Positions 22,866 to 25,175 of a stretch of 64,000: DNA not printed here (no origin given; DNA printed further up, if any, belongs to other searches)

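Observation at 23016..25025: GPP34/GOLPH3-like domain fused in frame to a cytochrome P450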

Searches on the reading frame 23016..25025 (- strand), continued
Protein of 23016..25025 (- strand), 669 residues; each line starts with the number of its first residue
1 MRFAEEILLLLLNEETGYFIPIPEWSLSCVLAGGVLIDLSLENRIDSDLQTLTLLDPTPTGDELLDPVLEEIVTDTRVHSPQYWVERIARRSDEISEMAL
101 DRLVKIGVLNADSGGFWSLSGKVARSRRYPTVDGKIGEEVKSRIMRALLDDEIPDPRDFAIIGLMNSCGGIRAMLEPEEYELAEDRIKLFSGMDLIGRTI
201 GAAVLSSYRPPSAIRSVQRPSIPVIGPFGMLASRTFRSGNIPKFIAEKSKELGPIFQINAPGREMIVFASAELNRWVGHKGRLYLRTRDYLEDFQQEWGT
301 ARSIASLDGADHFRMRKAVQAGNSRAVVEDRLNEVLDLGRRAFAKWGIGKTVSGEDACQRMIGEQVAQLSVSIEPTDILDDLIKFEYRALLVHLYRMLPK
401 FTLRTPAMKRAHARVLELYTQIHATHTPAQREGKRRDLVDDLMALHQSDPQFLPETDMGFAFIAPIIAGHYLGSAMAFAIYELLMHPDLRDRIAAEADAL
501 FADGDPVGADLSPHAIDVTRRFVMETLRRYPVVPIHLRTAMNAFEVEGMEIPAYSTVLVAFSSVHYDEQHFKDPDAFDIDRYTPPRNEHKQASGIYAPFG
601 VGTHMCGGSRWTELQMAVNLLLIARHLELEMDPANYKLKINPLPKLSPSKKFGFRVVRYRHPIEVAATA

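Call 49: find_homologous_proteins(query=L045:9977-11995:+)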
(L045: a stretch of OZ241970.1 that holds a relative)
Query L045:9977-11995:+ (673 aa): 898 proteins with E <= 0.001 among 8000 candidates; the best 120 are listed.
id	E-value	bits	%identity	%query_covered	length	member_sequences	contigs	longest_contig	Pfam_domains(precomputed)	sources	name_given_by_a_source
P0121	0.0e+0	1471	95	100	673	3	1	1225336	PF05719.17,PF00067.28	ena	-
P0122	0.0e+0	1427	92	100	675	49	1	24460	PF05719.17,PF00067.28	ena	-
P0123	0.0e+0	1419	90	100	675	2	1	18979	PF05719.17,PF00067.28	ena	-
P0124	0.0e+0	1418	91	100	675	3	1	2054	PF05719.17,PF00067.28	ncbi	-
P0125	0.0e+0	1407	90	100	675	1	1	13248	PF05719.17,PF00067.28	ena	-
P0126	0.0e+0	1406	90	100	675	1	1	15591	PF05719.17,PF00067.28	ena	-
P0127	0.0e+0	1406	90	100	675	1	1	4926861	PF05719.17,PF00067.28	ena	-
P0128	0.0e+0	1404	90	100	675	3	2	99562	PF05719.17,PF00067.28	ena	-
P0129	0.0e+0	1403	90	100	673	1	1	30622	PF05719.17,PF00067.28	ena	-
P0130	0.0e+0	1402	90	100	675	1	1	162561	PF05719.17,PF00067.28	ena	-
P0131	0.0e+0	1401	90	100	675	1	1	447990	PF05719.17,PF00067.28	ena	-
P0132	0.0e+0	1399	89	100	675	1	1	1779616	PF05719.17,PF00067.28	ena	-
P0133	0.0e+0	1395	89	100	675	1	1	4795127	PF05719.17,PF00067.28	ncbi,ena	-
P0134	0.0e+0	1391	89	100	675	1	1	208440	PF05719.17,PF00067.28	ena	-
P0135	0.0e+0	1391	89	100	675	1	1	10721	PF05719.17,PF00067.28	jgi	-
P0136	0.0e+0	1391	89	100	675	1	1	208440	PF05719.17,PF00067.28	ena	-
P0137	0.0e+0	1389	89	100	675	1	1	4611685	PF05719.17,PF00067.28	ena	-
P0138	0.0e+0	1389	89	100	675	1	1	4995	PF05719.17,PF00067.28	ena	-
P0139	0.0e+0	1388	89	100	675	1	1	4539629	PF05719.17,PF00067.28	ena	-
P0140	0.0e+0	1385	88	100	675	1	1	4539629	PF05719.17,PF00067.28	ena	-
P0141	0.0e+0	1370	88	100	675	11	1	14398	PF05719.17,PF00067.28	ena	-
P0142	0.0e+0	1337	85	100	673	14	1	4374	PF05719.17,PF00067.28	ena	-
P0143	0.0e+0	1333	84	100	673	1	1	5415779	PF05719.17,PF00067.28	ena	-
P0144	0.0e+0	1332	85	100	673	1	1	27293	PF05719.17,PF00067.28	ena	-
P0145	0.0e+0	1330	84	100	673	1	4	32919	PF05719.17,PF00067.28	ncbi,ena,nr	ncbi:MAG: cytochrome P450 [Bryobacterales bacterium]|nr:cytochrome P450 [Bryobacterales bacterium] M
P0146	0.0e+0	1329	84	100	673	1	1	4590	PF05719.17,PF00067.28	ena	-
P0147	0.0e+0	1329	84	100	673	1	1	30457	PF05719.17,PF00067.28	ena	-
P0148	0.0e+0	1328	84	100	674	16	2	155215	PF05719.17,PF00067.28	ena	-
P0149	0.0e+0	1328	84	100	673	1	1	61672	PF05719.17,PF00067.28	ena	-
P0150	0.0e+0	1327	84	100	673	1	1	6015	PF05719.17,PF00067.28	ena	-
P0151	0.0e+0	1327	84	100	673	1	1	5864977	PF05719.17,PF00067.28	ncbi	-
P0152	0.0e+0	1326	84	100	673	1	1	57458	PF05719.17,PF00067.28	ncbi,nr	ncbi:MAG: cytochrome P450 [Bryobacterales bacterium]|nr:cytochrome P450 [Bryobacterales bacterium]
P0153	0.0e+0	1265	81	100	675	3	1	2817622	PF05719.17,PF00067.28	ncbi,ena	-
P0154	0.0e+0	1264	80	100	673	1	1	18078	PF05719.17,PF00067.28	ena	-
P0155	0.0e+0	1260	82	100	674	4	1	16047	PF05719.17,PF00067.28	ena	-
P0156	0.0e+0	1249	80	100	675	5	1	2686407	PF05719.17,PF00067.28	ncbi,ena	-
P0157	0.0e+0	1247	78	100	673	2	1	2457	PF05719.17,PF00067.28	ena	-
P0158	0.0e+0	1246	79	100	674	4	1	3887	PF05719.17,PF00067.28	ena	-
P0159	0.0e+0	1237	79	100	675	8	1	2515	PF05719.17,PF00067.28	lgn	-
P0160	0.0e+0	1233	78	100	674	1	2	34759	PF05719.17,PF00067.28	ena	-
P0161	0.0e+0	1230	78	100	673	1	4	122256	PF05719.17,PF00067.28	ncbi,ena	-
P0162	0.0e+0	1229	78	100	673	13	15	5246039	PF05719.17,PF00067.28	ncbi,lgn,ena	-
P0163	0.0e+0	1229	78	99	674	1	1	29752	PF05719.17,PF00067.28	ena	-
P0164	0.0e+0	1226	76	100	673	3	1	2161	PF05719.17,PF00067.28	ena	-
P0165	0.0e+0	1224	77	100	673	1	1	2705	PF05719.17,PF00067.28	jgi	jgi:cytochrome P450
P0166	0.0e+0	1224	79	100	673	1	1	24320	PF05719.17,PF00067.28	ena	-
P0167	0.0e+0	1216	77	100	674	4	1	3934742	PF05719.17,PF00067.28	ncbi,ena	-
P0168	0.0e+0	1212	77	100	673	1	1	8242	PF05719.17,PF00067.28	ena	-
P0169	0.0e+0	1211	76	100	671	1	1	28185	PF05719.17,PF00067.28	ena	-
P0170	0.0e+0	1210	76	100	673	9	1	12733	PF05719.17,PF00067.28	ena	-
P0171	0.0e+0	1204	77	100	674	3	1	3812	PF05719.17,PF00067.28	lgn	-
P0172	0.0e+0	1200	77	100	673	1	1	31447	PF05719.17,PF00067.28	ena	-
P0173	0.0e+0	1199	75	100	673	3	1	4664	PF05719.17,PF00067.28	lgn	-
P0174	0.0e+0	1197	77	100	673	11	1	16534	PF05719.17,PF00067.28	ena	-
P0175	0.0e+0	1194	75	100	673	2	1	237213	PF05719.17,PF00067.28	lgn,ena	-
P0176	0.0e+0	1192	75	100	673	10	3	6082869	PF05719.17,PF00067.28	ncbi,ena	-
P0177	0.0e+0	1191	75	100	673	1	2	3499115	PF05719.17,PF00067.28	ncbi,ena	-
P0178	0.0e+0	1181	74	100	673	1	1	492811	PF05719.17,PF00067.28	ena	-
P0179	0.0e+0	1180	74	100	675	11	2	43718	PF05719.17,PF00067.28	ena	-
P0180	0.0e+0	1176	79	94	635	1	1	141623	PF05719.17,PF00067.28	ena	-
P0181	0.0e+0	1175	74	100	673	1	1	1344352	PF05719.17,PF00067.28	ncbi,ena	-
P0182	0.0e+0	1174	73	100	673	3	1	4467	PF05719.17,PF00067.28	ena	-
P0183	0.0e+0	1173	75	100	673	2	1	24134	PF05719.17,PF00067.28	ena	-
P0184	0.0e+0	1168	73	100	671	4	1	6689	PF05719.17,PF00067.28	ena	-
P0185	0.0e+0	1168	74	100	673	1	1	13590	PF05719.17,PF00067.28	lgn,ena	-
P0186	0.0e+0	1166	73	100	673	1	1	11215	PF05719.17,PF00067.28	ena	-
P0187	0.0e+0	1165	73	100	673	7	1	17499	PF05719.17,PF00067.28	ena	-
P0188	0.0e+0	1165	74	100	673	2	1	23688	PF05719.17,PF00067.28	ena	-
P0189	0.0e+0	1164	73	100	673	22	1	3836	PF05719.17,PF00067.28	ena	-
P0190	0.0e+0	1164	73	100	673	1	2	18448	PF05719.17,PF00067.28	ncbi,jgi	-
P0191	0.0e+0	1164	73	100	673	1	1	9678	PF05719.17,PF00067.28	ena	-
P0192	0.0e+0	1163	73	100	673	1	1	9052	PF05719.17,PF00067.28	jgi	-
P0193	0.0e+0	1162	73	100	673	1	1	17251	PF05719.17,PF00067.28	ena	-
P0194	0.0e+0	1162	73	100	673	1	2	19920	PF05719.17,PF00067.28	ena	-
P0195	0.0e+0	1161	73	100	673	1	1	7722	PF05719.17,PF00067.28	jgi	-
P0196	0.0e+0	1161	73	100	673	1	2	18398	PF05719.17,PF00067.28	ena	-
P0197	0.0e+0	1160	72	100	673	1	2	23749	PF05719.17,PF00067.28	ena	-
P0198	0.0e+0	1160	73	100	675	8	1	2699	PF05719.17,PF00067.28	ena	-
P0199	0.0e+0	1160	73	100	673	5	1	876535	PF05719.17,PF00067.28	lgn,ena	-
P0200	0.0e+0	1159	72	100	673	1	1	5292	PF05719.17,PF00067.28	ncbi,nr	ncbi:MAG: cytochrome P450 [Acidobacteria bacterium]|nr:cytochrome P450 [Acidobacteriota bacterium]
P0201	0.0e+0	1159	75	100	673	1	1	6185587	PF05719.17,PF00067.28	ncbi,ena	-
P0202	0.0e+0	1159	72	100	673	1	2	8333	PF05719.17,PF00067.28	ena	-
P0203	0.0e+0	1159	74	100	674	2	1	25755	PF05719.17,PF00067.28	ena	-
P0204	0.0e+0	1159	72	100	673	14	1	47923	PF05719.17,PF00067.28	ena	-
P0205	0.0e+0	1157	74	100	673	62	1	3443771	PF05719.17,PF00067.28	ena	-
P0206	0.0e+0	1157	73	100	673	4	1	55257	PF05719.17,PF00067.28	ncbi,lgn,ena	-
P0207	0.0e+0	1156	74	100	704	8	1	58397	PF05719.17,PF00067.28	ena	-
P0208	0.0e+0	1155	73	100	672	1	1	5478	PF05719.17,PF00067.28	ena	-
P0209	0.0e+0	1154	72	100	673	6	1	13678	PF05719.17,PF00067.28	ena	-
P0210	0.0e+0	1153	72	100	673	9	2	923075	PF05719.17,PF00067.28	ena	-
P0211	0.0e+0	1151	72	100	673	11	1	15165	PF05719.17,PF00067.28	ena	-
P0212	0.0e+0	1151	73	100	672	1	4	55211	PF05719.17,PF00067.28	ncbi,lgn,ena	-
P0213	0.0e+0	1149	74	100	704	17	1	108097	PF05719.17,PF00067.28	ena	-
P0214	0.0e+0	1149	74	100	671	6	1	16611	PF05719.17,PF00067.28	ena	-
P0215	0.0e+0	1148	72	100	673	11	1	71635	PF05719.17,PF00067.28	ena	-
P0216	0.0e+0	1145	73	100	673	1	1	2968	PF05719.17,PF00067.28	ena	-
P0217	0.0e+0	1145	73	100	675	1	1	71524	PF05719.17,PF00067.28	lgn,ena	-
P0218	0.0e+0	1144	74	100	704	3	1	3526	PF05719.17,PF00067.28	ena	-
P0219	0.0e+0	1143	72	100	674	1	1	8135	PF05719.17,PF00067.28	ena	-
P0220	0.0e+0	1141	72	100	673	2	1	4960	PF05719.17,PF00067.28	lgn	-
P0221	0.0e+0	1132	71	99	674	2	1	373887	PF05719.17,PF00067.28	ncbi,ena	-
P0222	0.0e+0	1132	73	100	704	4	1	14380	PF05719.17,PF00067.28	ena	-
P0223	0.0e+0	1130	73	99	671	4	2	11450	PF05719.17,PF00067.28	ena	-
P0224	0.0e+0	1130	73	99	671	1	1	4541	PF05719.17,PF00067.28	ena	-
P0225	0.0e+0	1129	73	99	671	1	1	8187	PF05719.17,PF00067.28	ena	-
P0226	0.0e+0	1124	70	100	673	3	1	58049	PF05719.17,PF00067.28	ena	-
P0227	0.0e+0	1123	70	100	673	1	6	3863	PF05719.17,PF00067.28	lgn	-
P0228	0.0e+0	1123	72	100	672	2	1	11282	PF05719.17,PF00067.28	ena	-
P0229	0.0e+0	1122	73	99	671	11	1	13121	PF05719.17,PF00067.28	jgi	-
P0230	0.0e+0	1121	71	100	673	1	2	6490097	PF05719.17,PF00067.28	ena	-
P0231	0.0e+0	1120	70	100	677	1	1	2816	PF05719.17,PF00067.28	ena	-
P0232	0.0e+0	1116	72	99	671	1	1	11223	PF05719.17,PF00067.28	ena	-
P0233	0.0e+0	1113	72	99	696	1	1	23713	PF05719.17,PF00067.28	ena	-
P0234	0.0e+0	1111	72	99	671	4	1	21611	PF05719.17,PF00067.28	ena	-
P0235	0.0e+0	1111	70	100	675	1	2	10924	PF05719.17,PF00067.28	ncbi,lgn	-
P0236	0.0e+0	1109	72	99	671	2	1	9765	PF05719.17,PF00067.28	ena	-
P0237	0.0e+0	1104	71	100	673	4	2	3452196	PF05719.17,PF00067.28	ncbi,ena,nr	ncbi:MAG: cytochrome P450 [Rhodospirillaceae bacterium]|nr:cytochrome P450 [Rhodospirillaceae bacter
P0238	0.0e+0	1104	69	100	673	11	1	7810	PF05719.17,PF00067.28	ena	-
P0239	0.0e+0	1103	70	99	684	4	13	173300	PF05719.17,PF00067.28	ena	-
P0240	0.0e+0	1102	72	99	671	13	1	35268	PF05719.17,PF00067.28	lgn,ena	-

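Call 50: find_encoding_contigs(protein=P0237, flank=10000, max_places=2)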
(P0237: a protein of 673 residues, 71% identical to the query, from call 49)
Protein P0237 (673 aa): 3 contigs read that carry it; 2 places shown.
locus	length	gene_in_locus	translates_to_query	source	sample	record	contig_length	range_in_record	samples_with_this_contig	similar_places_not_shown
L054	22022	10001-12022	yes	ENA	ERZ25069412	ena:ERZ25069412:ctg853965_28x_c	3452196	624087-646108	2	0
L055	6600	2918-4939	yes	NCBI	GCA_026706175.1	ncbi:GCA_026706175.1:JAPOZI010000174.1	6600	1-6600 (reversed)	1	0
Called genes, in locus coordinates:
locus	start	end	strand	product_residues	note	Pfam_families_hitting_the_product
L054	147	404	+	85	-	PF00565:SNase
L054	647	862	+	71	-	-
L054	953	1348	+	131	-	PF01124:MAPEG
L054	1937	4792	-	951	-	PF07715:Plug, PF00593:TonB_dep_Rec_b-barrel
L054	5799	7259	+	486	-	PF02321:OEP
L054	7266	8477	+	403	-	PF25917:BSH_RND, PF25973:BSH_CzcB (faint)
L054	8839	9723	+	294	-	PF23023:Anti-Pycsar_Apyc1 (weak), PF00753:Lactamase_B, PF12706:Lactamase_B_2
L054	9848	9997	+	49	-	-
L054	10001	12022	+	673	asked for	PF05719:GPP34, PF00067:p450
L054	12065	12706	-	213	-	PF00873:ACR_tran, PF02355:SecD_SecF_C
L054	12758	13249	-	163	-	PF13243:SQHop_cyclase_C, PF07678:TED_complement (faint), PF13249:SQHop_cyclase_N (faint)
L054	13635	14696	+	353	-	PF02353:CMAS, PF13489:Methyltransf_23, PF01209:Ubie_methyltran, PF13649:Methyltransf_25, PF13847:Methyltransf_31, PF08241:Methyltransf_11, PF08242:Methyltransf_12, PF08498:Sterol_MT_C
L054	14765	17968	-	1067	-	PF00873:ACR_tran, PF02355:SecD_SecF_C (faint)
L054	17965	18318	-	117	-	-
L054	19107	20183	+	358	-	PF00355:Rieske, PF19298:KshA_C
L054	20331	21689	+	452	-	PF01266:DAO (faint), PF01593:Amino_oxidase, PF13450:NAD_binding_8, PF13454:NAD_binding_9 (faint)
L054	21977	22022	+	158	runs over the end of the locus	PF00210:Ferritin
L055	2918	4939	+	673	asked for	PF05719:GPP34, PF00067:p450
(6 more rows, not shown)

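Call 51: search_protein_representatives(protein=window:23016-25025:-)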
Query: 669 residues. Proteins with E-value up to 0.001 (for the whole library): 21214; up to 1e-10: 4856; up to 1e-30: 441. The best 150 are listed.
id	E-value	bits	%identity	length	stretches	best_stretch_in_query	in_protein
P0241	7.4e-221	751.5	51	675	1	3-663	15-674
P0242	9.8e-185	632.1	75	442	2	229-504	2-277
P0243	1.0e-171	589.1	44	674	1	3-663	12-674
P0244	6.0e-161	553.6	41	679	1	3-665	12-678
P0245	8.6e-161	553.0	38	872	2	2-661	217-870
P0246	6.9e-154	530.2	39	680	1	4-663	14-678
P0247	5.2e-149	514.1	44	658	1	1-658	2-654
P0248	6.2e-143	494.0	41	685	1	1-658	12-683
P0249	1.4e-140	486.2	40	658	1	3-661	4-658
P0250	4.0e-140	484.8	40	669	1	1-662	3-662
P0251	5.5e-137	474.4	38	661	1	1-656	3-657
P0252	1.8e-136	472.7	38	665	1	1-661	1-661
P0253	4.4e-136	471.4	39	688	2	184-659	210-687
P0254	3.5e-135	468.4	39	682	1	1-658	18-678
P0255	4.5e-135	468.1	41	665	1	1-660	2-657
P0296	3.4e-87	309.9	47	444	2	2-205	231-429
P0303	1.0e-81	291.8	44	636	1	239-608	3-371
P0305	3.0e-78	280.3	36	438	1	221-656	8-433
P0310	3.6e-75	270.1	33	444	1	225-658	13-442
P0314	1.4e-73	264.9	37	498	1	250-661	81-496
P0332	7.6e-64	232.7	35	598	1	263-650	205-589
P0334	3.4e-63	230.6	35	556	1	4-432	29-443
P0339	3.3e-61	224.0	42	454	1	3-294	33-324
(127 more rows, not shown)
